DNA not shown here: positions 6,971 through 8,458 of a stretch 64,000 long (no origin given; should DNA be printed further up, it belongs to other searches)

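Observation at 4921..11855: Six-gene operon: SGNH hydrolase - polyprenyl-P GT2 - radical SAM - ALDH - ATP-grasp - methyltransferase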

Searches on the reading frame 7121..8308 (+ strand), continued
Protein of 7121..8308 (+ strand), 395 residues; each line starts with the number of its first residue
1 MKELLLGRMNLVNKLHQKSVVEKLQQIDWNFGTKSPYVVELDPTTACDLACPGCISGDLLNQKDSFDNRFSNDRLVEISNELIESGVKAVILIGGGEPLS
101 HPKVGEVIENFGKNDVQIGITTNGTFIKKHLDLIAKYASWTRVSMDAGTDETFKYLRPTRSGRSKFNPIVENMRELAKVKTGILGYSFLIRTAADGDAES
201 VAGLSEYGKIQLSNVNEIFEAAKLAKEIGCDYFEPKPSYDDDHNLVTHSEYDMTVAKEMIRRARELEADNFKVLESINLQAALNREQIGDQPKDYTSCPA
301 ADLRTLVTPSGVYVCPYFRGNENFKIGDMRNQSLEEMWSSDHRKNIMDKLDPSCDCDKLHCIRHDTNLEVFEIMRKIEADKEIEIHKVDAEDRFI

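Call 25: find_encoding_contigs(protein=P0092, flank=10000, max_places=2)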
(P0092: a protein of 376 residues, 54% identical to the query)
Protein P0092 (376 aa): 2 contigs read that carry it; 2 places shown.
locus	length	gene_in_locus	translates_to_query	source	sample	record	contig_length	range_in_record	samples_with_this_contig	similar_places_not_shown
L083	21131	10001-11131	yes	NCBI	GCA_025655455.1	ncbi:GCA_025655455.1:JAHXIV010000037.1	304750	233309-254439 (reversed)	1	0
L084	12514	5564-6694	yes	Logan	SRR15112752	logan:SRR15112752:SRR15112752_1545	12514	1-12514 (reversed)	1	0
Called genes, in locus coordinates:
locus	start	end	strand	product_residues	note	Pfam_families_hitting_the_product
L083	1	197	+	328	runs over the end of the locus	PF03706:LPG_synthase_TM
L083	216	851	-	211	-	PF13489:Methyltransf_23, PF08241:Methyltransf_11, PF08242:Methyltransf_12, PF13649:Methyltransf_25, PF13847:Methyltransf_31 (weak)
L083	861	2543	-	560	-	-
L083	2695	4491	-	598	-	-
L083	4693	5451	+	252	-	PF00535:Glycos_transf_2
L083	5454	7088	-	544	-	-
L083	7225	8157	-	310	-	PF13489:Methyltransf_23, PF07021:MetW, PF13847:Methyltransf_31, PF08241:Methyltransf_11, PF08242:Methyltransf_12, PF13649:Methyltransf_25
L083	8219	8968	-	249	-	PF00535:Glycos_transf_2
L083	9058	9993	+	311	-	PF00535:Glycos_transf_2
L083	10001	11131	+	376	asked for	PF04055:Radical_SAM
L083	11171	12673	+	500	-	PF00171:Aldedh, PF05893:LuxC (weak)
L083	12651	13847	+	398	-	PF01071:GARS_A, PF02786:CPSase_L_D2, PF13535:ATP-grasp_4 (weak)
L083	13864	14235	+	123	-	PF00892:EamA (weak)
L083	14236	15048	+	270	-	PF13489:Methyltransf_23, PF08241:Methyltransf_11, PF08242:Methyltransf_12, PF13649:Methyltransf_25 (weak)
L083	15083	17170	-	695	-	-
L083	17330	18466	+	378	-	PF01041:DegT_DnrJ_EryC1, PF00155:Aminotran_1_2 (weak)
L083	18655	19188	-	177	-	PF07963:N_methyl, PF00114:Pilin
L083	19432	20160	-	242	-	PF27166:FimB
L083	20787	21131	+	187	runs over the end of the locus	PF04366:Ysc84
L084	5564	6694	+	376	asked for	PF04055:Radical_SAM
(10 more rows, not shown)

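Call 26: find_encoding_contigs(protein=P0097, flank=10000, max_places=2)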
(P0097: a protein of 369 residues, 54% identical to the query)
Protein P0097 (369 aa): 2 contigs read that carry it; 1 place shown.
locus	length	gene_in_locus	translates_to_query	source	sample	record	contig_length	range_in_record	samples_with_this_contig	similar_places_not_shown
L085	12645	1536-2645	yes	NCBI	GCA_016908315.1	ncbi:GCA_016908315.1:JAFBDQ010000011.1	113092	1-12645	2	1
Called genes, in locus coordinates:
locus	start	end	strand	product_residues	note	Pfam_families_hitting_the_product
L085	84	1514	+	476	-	PF13692:Glyco_trans_1_4 (weak)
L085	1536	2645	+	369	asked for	PF04055:Radical_SAM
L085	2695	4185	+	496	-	PF00171:Aldedh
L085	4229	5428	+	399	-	PF01071:GARS_A, PF02655:ATP-grasp_3, PF02786:CPSase_L_D2, PF07478:Dala_Dala_lig_C, PF13535:ATP-grasp_4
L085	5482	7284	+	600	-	PF02310:B12-binding, PF04055:Radical_SAM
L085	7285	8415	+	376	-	PF01041:DegT_DnrJ_EryC1, PF00155:Aminotran_1_2, PF01276:OKR_DC_1 (weak)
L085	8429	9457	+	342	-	PF13353:Fer4_12 (faint), PF04055:Radical_SAM, PF13186:SPASM (weak)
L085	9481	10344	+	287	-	PF00483:NTP_transferase, PF12804:NTP_transf_3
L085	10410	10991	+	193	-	PF02684:LpxB (weak), PF04101:Glyco_tran_28_C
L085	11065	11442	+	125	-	PF03646:FlaG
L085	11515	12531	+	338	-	-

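Call 35: search_protein_families(library=ncbifam, proteins=[L082:6613-7761:+, L083:17330-18466:+, L085:7285-8415:+, L013:14570-15637:+, L059:5232-6305:+, L082:7758-8645:+, L044:11377-12804:+, L085:8429-9457:+, L082:827-1936:+, L047:12792-13301:+], max_evalue=1e-10)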
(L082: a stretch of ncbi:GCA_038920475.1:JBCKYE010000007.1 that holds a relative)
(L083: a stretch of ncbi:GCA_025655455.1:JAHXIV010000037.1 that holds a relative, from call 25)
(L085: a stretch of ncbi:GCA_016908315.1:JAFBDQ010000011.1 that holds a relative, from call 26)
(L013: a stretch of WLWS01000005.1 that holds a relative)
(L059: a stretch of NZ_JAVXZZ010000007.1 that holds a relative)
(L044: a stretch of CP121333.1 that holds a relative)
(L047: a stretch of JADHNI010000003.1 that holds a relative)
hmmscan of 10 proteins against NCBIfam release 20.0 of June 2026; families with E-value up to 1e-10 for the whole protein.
L082:6613-7761:+ (382 aa): 7 families
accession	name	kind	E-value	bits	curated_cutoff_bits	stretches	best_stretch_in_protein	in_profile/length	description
NF008687.0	PRK11706.1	equivalog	9.9e-157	521.5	375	1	5-378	1-374/375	dTDP-4-amino-4,6-dideoxygalactose transaminase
TIGR02379.1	ECA_wecE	subfamily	1.2e-146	488.4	434.85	1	6-375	2-372/376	dTDP-4-amino-4,6-dideoxy-D-glucose transaminase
TIGR03588.1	PseC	equivalog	1.3e-62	211.9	423.5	1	14-375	10-377/380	UDP-4-amino-4,6-dideoxy-N-acetyl-beta-L-altrosamine transaminase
TIGR04181.1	NHT_00031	hypoth_equivalog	1.4e-52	178.7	420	1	6-357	1-357/359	LegC family aminotransferase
NF008658.2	PRK11658.1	equivalog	1.8e-51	175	631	1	6-375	5-374/379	UDP-4-amino-4-deoxy-L-arabinose aminotransferase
TIGR04427.1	PLP_DesI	equivalog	3.4e-42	144.9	650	1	24-374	41-379/390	dTDP-4-dehydro-6-deoxyglucose aminotransferase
NF011936.0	PRK15407.1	equivalog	6.1e-41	140.5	423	1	34-215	64-253/440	lipopolysaccharide biosynthesis protein RfbH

L083:17330-18466:+ (378 aa): 8 families
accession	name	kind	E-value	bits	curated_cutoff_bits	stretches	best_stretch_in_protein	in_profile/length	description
NF008687.0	PRK11706.1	equivalog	2.9e-162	539.7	375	1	1-375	1-374/375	dTDP-4-amino-4,6-dideoxygalactose transaminase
TIGR02379.1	ECA_wecE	subfamily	2.1e-149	497.4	434.85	1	1-375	1-375/376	dTDP-4-amino-4,6-dideoxy-D-glucose transaminase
TIGR03588.1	PseC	equivalog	8.6e-72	242.1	423.5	1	1-374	1-379/380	UDP-4-amino-4,6-dideoxy-N-acetyl-beta-L-altrosamine transaminase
TIGR04181.1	NHT_00031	hypoth_equivalog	9.1e-64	215.6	420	1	2-354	1-357/359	LegC family aminotransferase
NF008658.2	PRK11658.1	equivalog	1.9e-59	201.2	631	1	2-375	5-377/379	UDP-4-amino-4-deoxy-L-arabinose aminotransferase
NF011936.0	PRK15407.1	equivalog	6.9e-49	166.7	423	2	9-209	44-251/440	lipopolysaccharide biosynthesis protein RfbH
TIGR04427.1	PLP_DesI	equivalog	2.9e-40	138.6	650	1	37-371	58-379/390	dTDP-4-dehydro-6-deoxyglucose aminotransferase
NF005817.0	PRK07683.1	equivalog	2e-11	43.3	575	1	46-162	89-210/387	aminotransferase A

L085:7285-8415:+ (376 aa): 9 families
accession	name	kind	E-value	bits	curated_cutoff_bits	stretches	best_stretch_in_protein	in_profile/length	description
TIGR02379.1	ECA_wecE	subfamily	3e-192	638.4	434.85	1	1-373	1-374/376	dTDP-4-amino-4,6-dideoxy-D-glucose transaminase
NF008687.0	PRK11706.1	equivalog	5.9e-192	637.4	375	1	1-374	1-374/375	dTDP-4-amino-4,6-dideoxygalactose transaminase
TIGR03588.1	PseC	equivalog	2e-66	224.5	423.5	1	17-372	17-378/380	UDP-4-amino-4,6-dideoxy-N-acetyl-beta-L-altrosamine transaminase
NF008658.2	PRK11658.1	equivalog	1.1e-65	221.8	631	1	33-372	35-375/379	UDP-4-amino-4-deoxy-L-arabinose aminotransferase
TIGR04181.1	NHT_00031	hypoth_equivalog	8e-57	192.7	420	1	5-353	4-357/359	LegC family aminotransferase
NF011936.0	PRK15407.1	equivalog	3.4e-44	151.3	423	1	67-374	109-436/440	lipopolysaccharide biosynthesis protein RfbH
TIGR04427.1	PLP_DesI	equivalog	2.2e-38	132.4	650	1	17-368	38-377/390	dTDP-4-dehydro-6-deoxyglucose aminotransferase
NF005816.0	PRK07682.1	equivalog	1.8e-13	49.9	620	1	36-166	79-215/390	aminotransferase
NF005817.0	PRK07683.1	equivalog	1.7e-11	43.5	575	1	26-143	64-188/387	aminotransferase A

L013:14570-15637:+ (355 aa): 6 families
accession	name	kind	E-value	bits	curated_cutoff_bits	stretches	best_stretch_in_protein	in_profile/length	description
NF002756.0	PRK02797.1-5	equivalog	7.7e-104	347.5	457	1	5-350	2-348/351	TDP-N-acetylfucosamine:lipid II N-acetylfucosaminyltransferase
NF002755.0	PRK02797.1-4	equivalog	1.1e-35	123.4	543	1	87-323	87-321/357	TDP-N-acetylfucosamine:lipid II N-acetylfucosaminyltransferase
NF052570.1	ECA_fuco_WecF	equivalog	6.4e-32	111.2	525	1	100-329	101-329/357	TDP-N-acetylfucosamine:lipid II N-acetylfucosaminyltransferase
NF002753.0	PRK02797.1-2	equivalog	7.4e-31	107.7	470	1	91-313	93-314/361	TDP-N-acetylfucosamine:lipid II N-acetylfucosaminyltransferase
NF002754.0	PRK02797.1-3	equivalog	3.5e-25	88.8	639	1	102-333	102-331/359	TDP-N-acetylfucosamine:lipid II N-acetylfucosaminyltransferase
NF002752.0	PRK02797.1-1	equivalog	1.9e-22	80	754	1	78-315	78-314/359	TDP-N-acetylfucosamine:lipid II N-acetylfucosaminyltransferase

L059:5232-6305:+ (357 aa): 10 families
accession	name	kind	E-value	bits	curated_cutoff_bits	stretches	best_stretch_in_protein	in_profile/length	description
TIGR02622.1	CDP_4_6_dhtase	equivalog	1.9e-137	458.1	278.45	1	10-353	1-351/352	CDP-glucose 4,6-dehydratase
TIGR01181.1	dTDP_gluc_dehyt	equivalog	2e-29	102.7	365.1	1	15-334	1-313/321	dTDP-glucose 4,6-dehydratase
TIGR01179.1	galE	equivalog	3.2e-20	72.2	262.3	1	15-332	1-325/332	UDP-glucose 4-epimerase GalE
TIGR04180.1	EDH_00030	hypoth_equivalog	1.5e-19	70.2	475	1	16-181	1-164/297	NAD-dependent 4,6-dehydratase LegB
NF007582.0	PRK10217.1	equivalog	1.6e-18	66.9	698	1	14-334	2-333/355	dTDP-glucose 4,6-dehydratase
TIGR01472.1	gmd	equivalog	4.6e-15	55.7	415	1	15-180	2-173/342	GDP-mannose 4,6-dehydratase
NF007490.0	PRK10084.1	subfamily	2e-13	50.1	649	1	15-334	2-336/361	dTDP-glucose 4,6-dehydratase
NF007956.0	PRK10675.1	subfamily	3.8e-12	46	394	1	15-172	2-159/338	UDP-glucose 4-epimerase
NF042422.1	oxyalk_red_OleD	equivalog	9e-12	45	580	0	15-218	2-187/329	2-alkyl-3-oxoalkanoate reductase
TIGR01214.1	rmlD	equivalog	1.6e-11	43.9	224.05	1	15-180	1-142/285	dTDP-4-dehydrorhamnose reductase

L082:7758-8645:+ (295 aa): 11 families
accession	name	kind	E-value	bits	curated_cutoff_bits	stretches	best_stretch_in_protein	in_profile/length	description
TIGR01207.1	rmlA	equivalog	3.5e-111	370.9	360.65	1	2-291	1-285/286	glucose-1-phosphate thymidylyltransferase RfbA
NF012024.0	PRK15480.1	equivalog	8.8e-104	346.7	588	1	2-292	5-290/292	glucose-1-phosphate thymidylyltransferase RfbA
TIGR01208.1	rmlA_long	equivalog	7.1e-50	169.8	320.25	1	2-242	1-234/353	glucose-1-phosphate thymidylyltransferase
TIGR03992.1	Arch_glmU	subfamily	7.8e-35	120.5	292.1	1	1-241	1-226/393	bifunctional sugar-1-phosphate nucleotidylyltransferase/acetyltransferase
NF041313.1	UDPGP_AglF_Halo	equivalog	4.7e-25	88.4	400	1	1-209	1-202/234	UTP--glucose-1-phosphate uridylyltransferase AglF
NF041173.1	Sug_nt_acttase_Thmprot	equivalog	3.9e-24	85.4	600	1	1-242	1-227/405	bifunctional sugar-1-phosphate nucleotidylyltransferase/acetyltransferase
TIGR01099.1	galU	equivalog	6.2e-21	75.1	326.8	1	73-212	94-237/261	UTP--glucose-1-phosphate uridylyltransferase GalU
NF052502.1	man1P_GTase_Rv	exception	5.9e-17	61.6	440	1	3-240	3-228/352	mannose-1-phosphate guanylyltransferase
NF045761.1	NAMPUrTaseMurU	equivalog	1.4e-14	54.5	250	1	1-235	1-220/226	N-acetylmuramate alpha-1-phosphate uridylyltransferase MurU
NF003670.0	PRK05293.1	equivalog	7.4e-12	44.9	470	1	3-239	7-255/382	glucose-1-phosphate adenylyltransferase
NF049965.1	GlMnHpPGnyltfHddC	equivalog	1.8e-11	44.1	300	0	1-187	1-173/221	D-glycero-D-manno-heptose 1-phosphate guanosyltransferase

L044:11377-12804:+ (475 aa): 69 families (the best 25 are shown)
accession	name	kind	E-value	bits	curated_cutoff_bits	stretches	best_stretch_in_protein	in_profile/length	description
NF004837.0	PRK06187.1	subfamily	1.8e-53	181.6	476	1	129-473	162-523/531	long-chain-fatty-acid--CoA ligase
NF004511.1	PRK05852.1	equivalog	2.7e-47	161.5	650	1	140-471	158-503/505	FadD7 family fatty acid--CoA ligase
TIGR01923.1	menE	equivalog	3.9e-46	157.8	330.15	1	40-467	1-441/442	o-succinylbenzoate--CoA ligase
NF005801.1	PRK07656.1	equivalog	3.1e-41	141.5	657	1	129-468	156-499/500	FadD3 family acyl-CoA ligase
NF005714.0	PRK07529.1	subfamily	7.2e-41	140.2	632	1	145-470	226-574/640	acyl-CoA synthetase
NF005702.0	PRK07514.1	subfamily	7.8e-41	140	558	1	142-473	162-501/506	malonyl-CoA synthase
NF004114.0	PRK05605.1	equivalog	4.3e-39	134.3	766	1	137-473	221-570/575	long-chain-fatty-acid--CoA ligase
NF005797.0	PRK07638.1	equivalog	1.6e-38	132.4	518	1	137-473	143-480/487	acyl-CoA synthetase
NF006182.0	PRK08316.1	subfamily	1.7e-38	132.4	663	1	129-473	163-518/523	fatty acyl-CoA synthetase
TIGR03208.1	cyc_hxne_CoA_lg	equivalog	5e-36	124.5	792.3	1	141-468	199-536/538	cyclohexanecarboxylate-CoA ligase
NF004758.0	PRK06087.1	equivalog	2.9e-34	118.4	736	1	141-472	192-535/548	medium-chain fatty-acid--CoA ligase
NF006572.0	PRK09088.1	equivalog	2e-33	115.8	696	1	34-472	24-487/491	acyl-CoA synthetase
NF052580.1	Str24CoAsynCasG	equivalog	6.3e-33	113.9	750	1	132-468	183-546/548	steroid-24-oyl-CoA synthetase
NF002966.0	PRK03640.1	equivalog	8.4e-33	113.7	556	1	137-473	141-481/483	o-succinylbenzoate--CoA ligase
NF006539.0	PRK09029.1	equivalog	6.9e-32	110.9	494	1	34-472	24-451/458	o-succinylbenzoate--CoA ligase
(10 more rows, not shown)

L085:8429-9457:+ (342 aa): 25 families
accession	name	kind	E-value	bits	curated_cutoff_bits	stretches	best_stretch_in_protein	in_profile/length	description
TIGR04317.1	W_rSAM_matur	equivalog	2.6e-25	89.3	380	1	35-301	8-292/349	tungsten cofactor oxidoreductase radical SAM maturase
TIGR04054.1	rSAM_NirJ1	equivalog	2.8e-16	59.1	650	1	33-168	38-174/387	putative heme d1 biosynthesis radical SAM protein NirJ1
TIGR04321.1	spiroSPASM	subfamily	9.5e-16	57.5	250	1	34-164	234-377/510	spiro-SPASM protein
TIGR04251.1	SCM_rSAM_ScmF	equivalog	1.7e-15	57.3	400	1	36-164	9-142/353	SynChlorMet cassette radical SAM/SPASM protein ScmF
TIGR04051.1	rSAM_NirJ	equivalog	2.3e-15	56.5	515.45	1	36-164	7-136/354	heme d1 biosynthesis radical SAM protein NirJ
TIGR04311.1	rSAM_Geo_metal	subfamily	3e-15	56.2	400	1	35-207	7-182/423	radical SAM/SPASM family putative metalloenzyme maturase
TIGR04303.1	GeoRSP_rSAM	equivalog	8e-15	55.2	400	1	36-212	10-177/325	GeoRSP system radical SAM/SPASM protein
TIGR04546.1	rSAM_ahbC_deAc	equivalog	1.1e-14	54.1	650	1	27-161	37-170/390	12,18-didecarboxysiroheme deacetylase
NF050035.1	rSAM_WgK_link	exception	5.5e-14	51.9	650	0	31-163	9-143/367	radical SAM/SPASM peptide maturase WgkB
TIGR04250.1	SCM_rSAM_ScmE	equivalog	1.3e-13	50.6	400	1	34-163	6-137/358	SynChlorMet cassette radical SAM/SPASM protein ScmE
TIGR04545.1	rSAM_ahbD_hemeb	equivalog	2.2e-13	50.4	500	1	36-164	5-135/339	heme b synthase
TIGR02666.1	moaA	equivalog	2.5e-13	49.7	284.05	1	36-166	15-153/336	GTP 3',8-cyclase MoaA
TIGR03962.1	mycofact_rSAM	equivalog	2.9e-13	49.7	265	1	31-160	12-141/339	mycofactocin radical SAM maturase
TIGR04347.1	pseudo_SAM_Halo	equivalog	3e-13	49.8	525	1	34-209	41-209/390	TIGR04347 family pseudo-SAM/SPASM protein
NF001199.0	PRK00164.2-1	equivalog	3.5e-13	49.4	231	1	34-162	15-144/308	GTP 3',8-cyclase MoaA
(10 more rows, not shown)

L082:827-1936:+ (369 aa): 7 families
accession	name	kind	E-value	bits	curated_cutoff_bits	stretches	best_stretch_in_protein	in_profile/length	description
TIGR03588.1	PseC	equivalog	6.4e-56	189.9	423.5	1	23-364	16-378/380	UDP-4-amino-4,6-dideoxy-N-acetyl-beta-L-altrosamine transaminase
NF008658.2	PRK11658.1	equivalog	1.2e-54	185.4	631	1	21-365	17-376/379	UDP-4-amino-4-deoxy-L-arabinose aminotransferase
TIGR04181.1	NHT_00031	hypoth_equivalog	1.2e-53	182.3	420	1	41-345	34-357/359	LegC family aminotransferase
NF008687.0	PRK11706.1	equivalog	1.1e-51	175.7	375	1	7-366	4-374/375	dTDP-4-amino-4,6-dideoxygalactose transaminase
TIGR04427.1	PLP_DesI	equivalog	6.7e-51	173.6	650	1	41-363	56-380/390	dTDP-4-dehydro-6-deoxyglucose aminotransferase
NF011936.0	PRK15407.1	equivalog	1.2e-44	152.7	423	1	41-217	69-253/440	lipopolysaccharide biosynthesis protein RfbH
TIGR02379.1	ECA_wecE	subfamily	9.2e-38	130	434.85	1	43-366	37-375/376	dTDP-4-amino-4,6-dideoxy-D-glucose transaminase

L047:12792-13301:+ (169 aa): 1 family
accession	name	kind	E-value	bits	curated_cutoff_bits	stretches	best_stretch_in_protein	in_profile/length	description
TIGR03570.1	NeuD_NnaD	subfamily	1.5e-12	47.6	160.8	0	101-155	144-198/202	NeuD/PglB/VioB family sugar acetyltransferase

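Call 38: search_protein_families(library=pfam, proteins=[L044:2775-4448:-, L044:4632-5552:-, L044:5622-6914:+, L044:6977-7990:+, L044:9285-9770:-, L044:15064-15729:-, L044:15735-16490:-, L044:16503-17369:-, L044:18261-19247:-, L044:19699-21069:-], max_evalue=0.0001)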
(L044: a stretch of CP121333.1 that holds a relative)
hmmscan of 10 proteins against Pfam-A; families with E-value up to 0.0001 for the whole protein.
L044:2775-4448:- (557 aa): 3 families
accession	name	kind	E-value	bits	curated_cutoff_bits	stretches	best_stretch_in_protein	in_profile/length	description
PF13098.12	Thioredoxin_2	-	4.3e-12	46.7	27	1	86-177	1-103/104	Thioredoxin-like domain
PF13899.12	Thioredoxin_7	-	1.2e-10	41.8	27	1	75-157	2-83/83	Thioredoxin-like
PF00085.26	Thioredoxin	-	1e-06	29.1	23.5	1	89-168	16-91/103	Thioredoxin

L044:4632-5552:- (306 aa): 1 family
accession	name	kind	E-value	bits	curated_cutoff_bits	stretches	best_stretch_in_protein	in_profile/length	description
PF05721.19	PhyH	-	3.2e-10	41.1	22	1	12-218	1-203/213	Phytanoyl-CoA dioxygenase (PhyH)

L044:5622-6914:+ (430 aa): 2 families
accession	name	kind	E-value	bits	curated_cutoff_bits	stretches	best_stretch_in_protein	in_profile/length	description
PF14863.12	Alkyl_sulf_dimr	-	4.3e-29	102.1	26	1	291-424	3-137/139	Alkyl sulfatase dimerisation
PF00753.33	Lactamase_B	-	6.6e-12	46.2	22.7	1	44-252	5-196/196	Metallo-beta-lactamase superfamily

L044:6977-7990:+ (337 aa): 1 family
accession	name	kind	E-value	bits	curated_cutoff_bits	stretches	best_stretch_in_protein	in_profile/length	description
PF00296.26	Bac_luciferase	-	1.3e-47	163.1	27.9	1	4-294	3-307/314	Luciferase-like monooxygenase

L044:9285-9770:- (161 aa): 1 family
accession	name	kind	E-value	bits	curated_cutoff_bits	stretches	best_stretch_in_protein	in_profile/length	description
PF04138.20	GtrA_DPMS_TM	-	4.2e-21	75.7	26.1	1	43-156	1-117/117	GtrA/DPMS, transmembrane domain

L044:15064-15729:- (221 aa): 1 family
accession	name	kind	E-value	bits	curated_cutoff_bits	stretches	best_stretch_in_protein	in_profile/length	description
PF01895.24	PhoU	-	8.7e-43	145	23.5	2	16-104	1-89/89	PhoU domain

L044:15735-16490:- (251 aa): 3 families
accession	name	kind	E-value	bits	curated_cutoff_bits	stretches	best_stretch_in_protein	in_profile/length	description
PF00005.33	ABC_tran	-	1.2e-31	110.5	25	1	23-175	2-136/137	ABC transporter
PF13304.12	AAA_21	-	1.1e-12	49.1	27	1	99-206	168-300/304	AAA domain, putative AbiEii toxin, Type IV TA system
PF02463.25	SMC_N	-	6.7e-09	35.9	40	1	30-214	22-207/220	RecF/RecN/SMC N terminal domain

L044:16503-17369:- (288 aa): 1 family
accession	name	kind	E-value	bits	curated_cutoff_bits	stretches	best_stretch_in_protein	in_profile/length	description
PF00528.27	BPD_transp_1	-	2e-20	73.7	26.4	1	86-280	1-177/184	Binding-protein-dependent transport system inner membrane component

L044:18261-19247:- (328 aa): 2 families
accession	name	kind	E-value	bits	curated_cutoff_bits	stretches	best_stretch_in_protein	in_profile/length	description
PF12849.12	PBP_like_2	-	1.9e-36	126.6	27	1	28-281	3-265/267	PBP superfamily domain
PF12727.12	PBP_like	-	2.6e-09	36.9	27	1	53-196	1-130/193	PBP superfamily domain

L044:19699-21069:- (456 aa): 0 families
